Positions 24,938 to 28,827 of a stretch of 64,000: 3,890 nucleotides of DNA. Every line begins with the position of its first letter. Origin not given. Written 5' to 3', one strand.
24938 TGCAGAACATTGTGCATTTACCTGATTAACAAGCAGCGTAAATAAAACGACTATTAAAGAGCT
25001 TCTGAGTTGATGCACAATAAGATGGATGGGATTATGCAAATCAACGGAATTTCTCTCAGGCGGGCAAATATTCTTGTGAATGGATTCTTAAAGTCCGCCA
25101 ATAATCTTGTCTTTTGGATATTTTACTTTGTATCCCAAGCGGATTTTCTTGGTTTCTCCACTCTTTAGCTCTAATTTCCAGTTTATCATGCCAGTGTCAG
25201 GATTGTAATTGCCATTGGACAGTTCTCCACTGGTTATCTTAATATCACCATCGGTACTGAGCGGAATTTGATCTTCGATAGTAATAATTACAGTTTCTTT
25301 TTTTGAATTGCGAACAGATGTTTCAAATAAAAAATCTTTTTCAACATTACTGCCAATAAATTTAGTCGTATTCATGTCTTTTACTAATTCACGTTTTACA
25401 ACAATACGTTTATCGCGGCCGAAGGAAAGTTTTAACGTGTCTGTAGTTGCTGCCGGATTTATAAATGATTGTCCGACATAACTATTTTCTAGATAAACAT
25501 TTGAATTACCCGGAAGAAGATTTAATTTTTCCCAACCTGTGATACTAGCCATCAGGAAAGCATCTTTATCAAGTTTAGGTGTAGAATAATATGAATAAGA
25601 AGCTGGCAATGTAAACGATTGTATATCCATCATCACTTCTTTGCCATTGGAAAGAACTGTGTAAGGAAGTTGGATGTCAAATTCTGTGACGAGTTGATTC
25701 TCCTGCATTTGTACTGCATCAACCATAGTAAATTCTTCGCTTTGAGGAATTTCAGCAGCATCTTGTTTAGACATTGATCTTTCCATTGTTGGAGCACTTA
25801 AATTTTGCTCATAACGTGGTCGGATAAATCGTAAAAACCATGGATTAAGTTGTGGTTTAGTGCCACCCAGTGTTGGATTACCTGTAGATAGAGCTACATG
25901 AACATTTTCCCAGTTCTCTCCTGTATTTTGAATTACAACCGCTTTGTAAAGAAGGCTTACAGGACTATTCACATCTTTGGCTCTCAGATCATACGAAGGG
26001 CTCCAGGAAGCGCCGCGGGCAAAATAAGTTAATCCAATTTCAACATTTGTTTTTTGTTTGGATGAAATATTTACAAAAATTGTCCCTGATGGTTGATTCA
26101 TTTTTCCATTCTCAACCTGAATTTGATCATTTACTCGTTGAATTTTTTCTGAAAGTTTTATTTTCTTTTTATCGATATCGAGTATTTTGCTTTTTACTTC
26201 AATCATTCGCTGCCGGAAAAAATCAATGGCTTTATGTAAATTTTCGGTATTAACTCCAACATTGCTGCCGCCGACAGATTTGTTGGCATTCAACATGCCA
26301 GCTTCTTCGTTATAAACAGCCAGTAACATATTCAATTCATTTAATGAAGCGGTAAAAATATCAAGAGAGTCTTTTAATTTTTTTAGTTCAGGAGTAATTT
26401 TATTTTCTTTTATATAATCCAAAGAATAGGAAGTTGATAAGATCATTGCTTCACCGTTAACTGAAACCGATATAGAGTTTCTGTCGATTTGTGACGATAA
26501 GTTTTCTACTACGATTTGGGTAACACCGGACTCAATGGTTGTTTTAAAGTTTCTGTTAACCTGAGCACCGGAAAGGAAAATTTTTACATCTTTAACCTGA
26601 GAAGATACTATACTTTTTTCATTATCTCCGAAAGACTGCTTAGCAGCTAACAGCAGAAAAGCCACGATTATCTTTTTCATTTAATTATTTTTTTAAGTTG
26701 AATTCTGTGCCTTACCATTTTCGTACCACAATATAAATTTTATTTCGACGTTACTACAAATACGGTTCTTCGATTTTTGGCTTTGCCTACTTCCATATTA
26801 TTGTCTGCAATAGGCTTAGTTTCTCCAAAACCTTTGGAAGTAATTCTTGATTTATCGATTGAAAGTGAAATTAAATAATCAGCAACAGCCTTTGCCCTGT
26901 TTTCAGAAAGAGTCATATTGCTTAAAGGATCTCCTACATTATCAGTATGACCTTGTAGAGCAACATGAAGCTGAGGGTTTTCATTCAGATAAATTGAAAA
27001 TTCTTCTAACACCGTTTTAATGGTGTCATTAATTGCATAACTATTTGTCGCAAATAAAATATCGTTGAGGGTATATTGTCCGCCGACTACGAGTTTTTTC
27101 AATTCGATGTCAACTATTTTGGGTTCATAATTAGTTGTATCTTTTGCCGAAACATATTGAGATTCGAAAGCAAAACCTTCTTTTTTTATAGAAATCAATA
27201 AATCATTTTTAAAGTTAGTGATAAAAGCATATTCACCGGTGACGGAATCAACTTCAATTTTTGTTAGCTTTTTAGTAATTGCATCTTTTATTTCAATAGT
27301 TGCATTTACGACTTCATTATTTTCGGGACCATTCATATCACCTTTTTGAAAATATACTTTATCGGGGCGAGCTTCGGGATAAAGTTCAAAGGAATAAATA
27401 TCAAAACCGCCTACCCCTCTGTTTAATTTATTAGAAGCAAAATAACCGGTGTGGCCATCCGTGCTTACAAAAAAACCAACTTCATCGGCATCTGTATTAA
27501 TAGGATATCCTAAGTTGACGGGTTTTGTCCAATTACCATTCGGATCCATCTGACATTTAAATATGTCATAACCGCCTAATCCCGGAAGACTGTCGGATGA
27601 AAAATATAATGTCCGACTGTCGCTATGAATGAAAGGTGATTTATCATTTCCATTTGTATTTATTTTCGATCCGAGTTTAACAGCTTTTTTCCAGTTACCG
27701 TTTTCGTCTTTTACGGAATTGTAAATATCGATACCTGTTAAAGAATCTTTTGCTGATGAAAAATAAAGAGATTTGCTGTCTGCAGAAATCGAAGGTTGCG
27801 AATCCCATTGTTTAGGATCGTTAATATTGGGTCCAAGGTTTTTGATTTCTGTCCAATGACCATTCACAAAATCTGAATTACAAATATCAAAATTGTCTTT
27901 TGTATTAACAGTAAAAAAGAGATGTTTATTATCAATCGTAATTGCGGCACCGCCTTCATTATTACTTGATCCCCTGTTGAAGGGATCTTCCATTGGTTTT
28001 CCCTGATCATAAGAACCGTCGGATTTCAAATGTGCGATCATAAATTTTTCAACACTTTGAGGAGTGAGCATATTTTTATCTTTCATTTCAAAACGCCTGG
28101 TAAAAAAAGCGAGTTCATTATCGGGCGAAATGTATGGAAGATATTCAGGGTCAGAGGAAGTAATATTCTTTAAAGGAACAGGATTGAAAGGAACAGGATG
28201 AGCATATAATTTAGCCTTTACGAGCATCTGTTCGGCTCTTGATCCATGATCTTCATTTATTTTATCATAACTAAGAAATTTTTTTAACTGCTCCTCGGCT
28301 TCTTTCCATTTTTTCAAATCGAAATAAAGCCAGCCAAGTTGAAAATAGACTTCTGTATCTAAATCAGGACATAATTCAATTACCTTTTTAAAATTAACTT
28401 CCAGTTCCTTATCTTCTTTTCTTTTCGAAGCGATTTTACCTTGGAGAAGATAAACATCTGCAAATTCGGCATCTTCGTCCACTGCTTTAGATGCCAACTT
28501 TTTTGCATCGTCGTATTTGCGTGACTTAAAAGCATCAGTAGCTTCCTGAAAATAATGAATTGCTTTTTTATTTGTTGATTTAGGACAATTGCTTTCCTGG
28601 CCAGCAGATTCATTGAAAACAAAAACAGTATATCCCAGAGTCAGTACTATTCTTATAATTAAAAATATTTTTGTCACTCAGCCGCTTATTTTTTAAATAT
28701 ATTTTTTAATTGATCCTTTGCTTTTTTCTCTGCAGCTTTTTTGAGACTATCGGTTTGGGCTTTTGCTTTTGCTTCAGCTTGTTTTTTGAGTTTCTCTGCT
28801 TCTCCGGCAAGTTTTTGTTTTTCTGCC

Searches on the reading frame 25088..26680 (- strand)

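Call 71: search_protein_families(library=pfam, proteins=[window:25088-26680:-])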
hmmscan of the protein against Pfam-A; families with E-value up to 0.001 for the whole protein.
window:25088-26680:- (530 aa): 2 families
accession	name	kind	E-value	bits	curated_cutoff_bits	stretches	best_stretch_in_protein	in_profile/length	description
PF13598.12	DUF4139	-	1.2e-54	185.6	31.8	1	217-523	3-205/205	Domain of unknown function (DUF4139)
PF13600.11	DUF4140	-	2.9e-18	66.6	27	1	32-129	1-97/98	N-terminal domain of unknown function (DUF4140)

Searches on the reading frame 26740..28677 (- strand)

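Call 35: search_protein_families(library=pfam, proteins=[window:26740-28677:-])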
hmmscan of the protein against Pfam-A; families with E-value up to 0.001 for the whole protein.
window:26740-28677:- (645 aa): 7 families
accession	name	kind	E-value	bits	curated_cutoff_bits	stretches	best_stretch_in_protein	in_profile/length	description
PF00691.25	OmpA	-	1.1e-21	77.4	27.2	1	541-636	1-98/98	OmpA family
PF07676.18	PD40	-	5.6e-14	52.1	20.9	1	336-373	2-37/38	WD40-like Beta Propeller Repeat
PF07719.23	TPR_2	-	4.8e-07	29.8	27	1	109-138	2-31/34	Tetratricopeptide repeat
PF14559.12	TPR_19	-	3.9e-05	24.3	25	0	96-133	14-50/68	Tetratricopeptide repeat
PF13432.12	TPR_16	-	0.00024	21.9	32.7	0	44-83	2-41/65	Tetratricopeptide repeat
PF13181.12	TPR_8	-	0.0003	21.1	25.7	0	109-139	2-32/34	Tetratricopeptide repeat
PF13431.12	TPR_17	-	0.00044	20.8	24.4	0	96-129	2-34/34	Tetratricopeptide repeat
